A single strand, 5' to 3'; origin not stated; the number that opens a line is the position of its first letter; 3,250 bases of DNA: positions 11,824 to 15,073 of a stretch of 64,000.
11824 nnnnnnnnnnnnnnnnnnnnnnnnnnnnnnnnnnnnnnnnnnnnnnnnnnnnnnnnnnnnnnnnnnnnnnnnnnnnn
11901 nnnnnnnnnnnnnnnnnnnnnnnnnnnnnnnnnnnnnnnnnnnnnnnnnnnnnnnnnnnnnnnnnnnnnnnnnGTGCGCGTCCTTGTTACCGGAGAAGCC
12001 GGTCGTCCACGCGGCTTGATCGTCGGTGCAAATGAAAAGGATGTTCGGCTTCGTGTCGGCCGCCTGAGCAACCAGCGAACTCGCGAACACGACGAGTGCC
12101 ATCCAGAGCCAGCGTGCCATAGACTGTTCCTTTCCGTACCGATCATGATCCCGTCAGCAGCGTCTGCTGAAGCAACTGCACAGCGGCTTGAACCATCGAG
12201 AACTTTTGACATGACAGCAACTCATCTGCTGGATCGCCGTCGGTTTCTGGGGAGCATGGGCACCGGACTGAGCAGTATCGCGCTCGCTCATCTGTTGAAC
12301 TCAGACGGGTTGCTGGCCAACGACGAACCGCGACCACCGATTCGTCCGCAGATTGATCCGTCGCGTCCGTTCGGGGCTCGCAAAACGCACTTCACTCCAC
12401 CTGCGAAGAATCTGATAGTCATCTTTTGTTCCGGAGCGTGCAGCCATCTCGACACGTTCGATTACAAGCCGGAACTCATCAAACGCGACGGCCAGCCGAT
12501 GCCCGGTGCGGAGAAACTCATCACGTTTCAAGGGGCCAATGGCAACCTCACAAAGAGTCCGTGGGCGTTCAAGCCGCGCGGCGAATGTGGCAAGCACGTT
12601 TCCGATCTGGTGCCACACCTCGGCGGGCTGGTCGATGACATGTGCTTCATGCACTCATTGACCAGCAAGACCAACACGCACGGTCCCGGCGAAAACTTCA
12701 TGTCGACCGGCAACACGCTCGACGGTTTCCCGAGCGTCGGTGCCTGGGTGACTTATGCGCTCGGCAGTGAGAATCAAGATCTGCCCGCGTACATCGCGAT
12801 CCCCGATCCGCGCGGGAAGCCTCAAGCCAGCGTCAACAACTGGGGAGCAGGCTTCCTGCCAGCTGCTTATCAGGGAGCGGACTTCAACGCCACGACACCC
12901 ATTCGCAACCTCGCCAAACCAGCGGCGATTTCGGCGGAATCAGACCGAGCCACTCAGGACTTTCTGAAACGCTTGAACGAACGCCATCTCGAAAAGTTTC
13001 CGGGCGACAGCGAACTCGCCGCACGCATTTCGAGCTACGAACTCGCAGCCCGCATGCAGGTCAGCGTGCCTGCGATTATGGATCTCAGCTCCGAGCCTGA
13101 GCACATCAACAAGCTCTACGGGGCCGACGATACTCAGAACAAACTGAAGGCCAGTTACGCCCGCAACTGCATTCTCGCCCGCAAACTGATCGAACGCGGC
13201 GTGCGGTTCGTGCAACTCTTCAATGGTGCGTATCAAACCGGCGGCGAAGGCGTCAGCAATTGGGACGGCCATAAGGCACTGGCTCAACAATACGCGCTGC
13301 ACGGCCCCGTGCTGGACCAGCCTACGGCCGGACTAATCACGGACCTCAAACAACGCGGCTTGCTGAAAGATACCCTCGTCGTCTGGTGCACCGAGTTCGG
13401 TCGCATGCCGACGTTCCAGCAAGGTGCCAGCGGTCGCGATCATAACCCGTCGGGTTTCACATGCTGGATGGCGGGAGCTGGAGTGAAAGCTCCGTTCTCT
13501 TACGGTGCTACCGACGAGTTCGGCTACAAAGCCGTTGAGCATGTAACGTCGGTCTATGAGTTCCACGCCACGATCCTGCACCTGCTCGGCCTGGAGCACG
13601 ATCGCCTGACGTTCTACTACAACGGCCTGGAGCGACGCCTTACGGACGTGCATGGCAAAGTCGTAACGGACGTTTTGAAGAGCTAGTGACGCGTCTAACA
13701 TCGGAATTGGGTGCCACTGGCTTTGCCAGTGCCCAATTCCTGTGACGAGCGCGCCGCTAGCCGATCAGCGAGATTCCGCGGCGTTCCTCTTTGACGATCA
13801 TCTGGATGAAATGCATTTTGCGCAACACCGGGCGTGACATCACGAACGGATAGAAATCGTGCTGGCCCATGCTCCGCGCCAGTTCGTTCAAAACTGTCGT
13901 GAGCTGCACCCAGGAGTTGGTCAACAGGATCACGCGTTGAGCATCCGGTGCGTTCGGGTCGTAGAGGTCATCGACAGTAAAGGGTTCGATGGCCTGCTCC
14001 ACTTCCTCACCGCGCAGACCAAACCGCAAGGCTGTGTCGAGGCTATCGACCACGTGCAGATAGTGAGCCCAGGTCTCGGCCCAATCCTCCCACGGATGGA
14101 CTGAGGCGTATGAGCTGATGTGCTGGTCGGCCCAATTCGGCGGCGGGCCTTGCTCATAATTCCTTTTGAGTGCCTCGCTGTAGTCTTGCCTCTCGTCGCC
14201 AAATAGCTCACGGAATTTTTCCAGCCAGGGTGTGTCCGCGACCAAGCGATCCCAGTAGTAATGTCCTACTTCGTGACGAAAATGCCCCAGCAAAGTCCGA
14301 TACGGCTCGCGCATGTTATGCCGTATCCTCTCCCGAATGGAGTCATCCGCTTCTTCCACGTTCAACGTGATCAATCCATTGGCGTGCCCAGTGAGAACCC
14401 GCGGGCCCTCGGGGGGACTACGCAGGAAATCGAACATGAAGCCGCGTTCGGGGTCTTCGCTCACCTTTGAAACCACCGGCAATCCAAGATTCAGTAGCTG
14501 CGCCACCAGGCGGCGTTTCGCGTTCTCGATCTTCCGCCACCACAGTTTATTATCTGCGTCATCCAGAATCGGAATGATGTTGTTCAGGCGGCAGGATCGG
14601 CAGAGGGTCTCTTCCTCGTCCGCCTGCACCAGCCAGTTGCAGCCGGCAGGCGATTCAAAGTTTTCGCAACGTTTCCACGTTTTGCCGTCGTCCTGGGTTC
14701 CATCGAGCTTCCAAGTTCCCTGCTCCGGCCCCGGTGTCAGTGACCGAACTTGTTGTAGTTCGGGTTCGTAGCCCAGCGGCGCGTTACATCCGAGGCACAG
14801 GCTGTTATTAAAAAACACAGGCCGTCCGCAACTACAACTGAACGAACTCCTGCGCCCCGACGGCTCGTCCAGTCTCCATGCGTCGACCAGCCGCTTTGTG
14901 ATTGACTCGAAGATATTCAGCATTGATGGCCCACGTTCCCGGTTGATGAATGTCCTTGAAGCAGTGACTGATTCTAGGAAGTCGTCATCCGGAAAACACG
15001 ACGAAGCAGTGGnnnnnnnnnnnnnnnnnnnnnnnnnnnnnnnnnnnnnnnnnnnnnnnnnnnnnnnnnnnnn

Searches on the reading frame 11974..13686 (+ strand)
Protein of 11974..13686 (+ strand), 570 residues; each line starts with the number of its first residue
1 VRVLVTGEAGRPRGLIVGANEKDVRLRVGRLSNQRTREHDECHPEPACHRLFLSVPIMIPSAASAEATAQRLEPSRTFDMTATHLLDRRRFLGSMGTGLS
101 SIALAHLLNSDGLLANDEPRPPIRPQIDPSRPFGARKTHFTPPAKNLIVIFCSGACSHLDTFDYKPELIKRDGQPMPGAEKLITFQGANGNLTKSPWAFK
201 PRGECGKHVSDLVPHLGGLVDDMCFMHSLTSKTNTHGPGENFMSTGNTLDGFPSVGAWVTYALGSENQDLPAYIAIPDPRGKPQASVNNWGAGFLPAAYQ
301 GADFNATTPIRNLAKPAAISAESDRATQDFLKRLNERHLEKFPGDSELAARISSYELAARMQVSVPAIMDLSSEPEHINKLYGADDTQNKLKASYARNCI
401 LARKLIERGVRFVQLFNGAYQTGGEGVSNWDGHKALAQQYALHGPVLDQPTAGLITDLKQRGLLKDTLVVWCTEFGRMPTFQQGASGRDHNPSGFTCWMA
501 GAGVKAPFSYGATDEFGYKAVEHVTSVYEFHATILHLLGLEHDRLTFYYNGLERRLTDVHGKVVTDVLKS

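Call 70: search_protein_families(library=pfam, proteins=[window:11974-13686:+], max_evalue=0.0001)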
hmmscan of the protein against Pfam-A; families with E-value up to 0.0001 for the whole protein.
window:11974-13686:+ (570 aa): 1 family
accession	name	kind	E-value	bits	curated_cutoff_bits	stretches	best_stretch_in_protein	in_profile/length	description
PF07394.17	DUF1501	-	1.1e-147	492.8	27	1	144-568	1-390/390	Protein of unknown function (DUF1501)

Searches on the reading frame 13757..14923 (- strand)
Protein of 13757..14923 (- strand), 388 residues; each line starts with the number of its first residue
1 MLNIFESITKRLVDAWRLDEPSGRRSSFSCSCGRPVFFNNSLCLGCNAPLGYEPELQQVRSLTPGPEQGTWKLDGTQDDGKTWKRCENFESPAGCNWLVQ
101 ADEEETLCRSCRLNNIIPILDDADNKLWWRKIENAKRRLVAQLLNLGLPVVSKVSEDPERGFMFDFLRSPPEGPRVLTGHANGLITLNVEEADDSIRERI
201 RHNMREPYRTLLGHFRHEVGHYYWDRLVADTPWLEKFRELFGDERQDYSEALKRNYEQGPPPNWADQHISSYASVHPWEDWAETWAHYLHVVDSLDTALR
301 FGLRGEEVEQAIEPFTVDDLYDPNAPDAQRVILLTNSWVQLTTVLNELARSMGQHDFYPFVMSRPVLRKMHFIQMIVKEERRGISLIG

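Call 70: search_protein_families(library=pfam, proteins=[window:13757-14923:-], max_evalue=0.0001)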
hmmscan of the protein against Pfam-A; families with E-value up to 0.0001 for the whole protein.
window:13757-14923:- (388 aa): 2 families
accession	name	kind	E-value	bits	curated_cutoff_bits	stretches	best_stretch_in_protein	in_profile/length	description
PF15887.11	Peptidase_Mx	-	2.9e-106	354.6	27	1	128-374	4-234/236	Putative zinc-binding metallo-peptidase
PF10005.14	Zn_ribbon_DZR_6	-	4.2e-25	88.7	23.4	1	28-121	2-92/93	zinc-ribbon domain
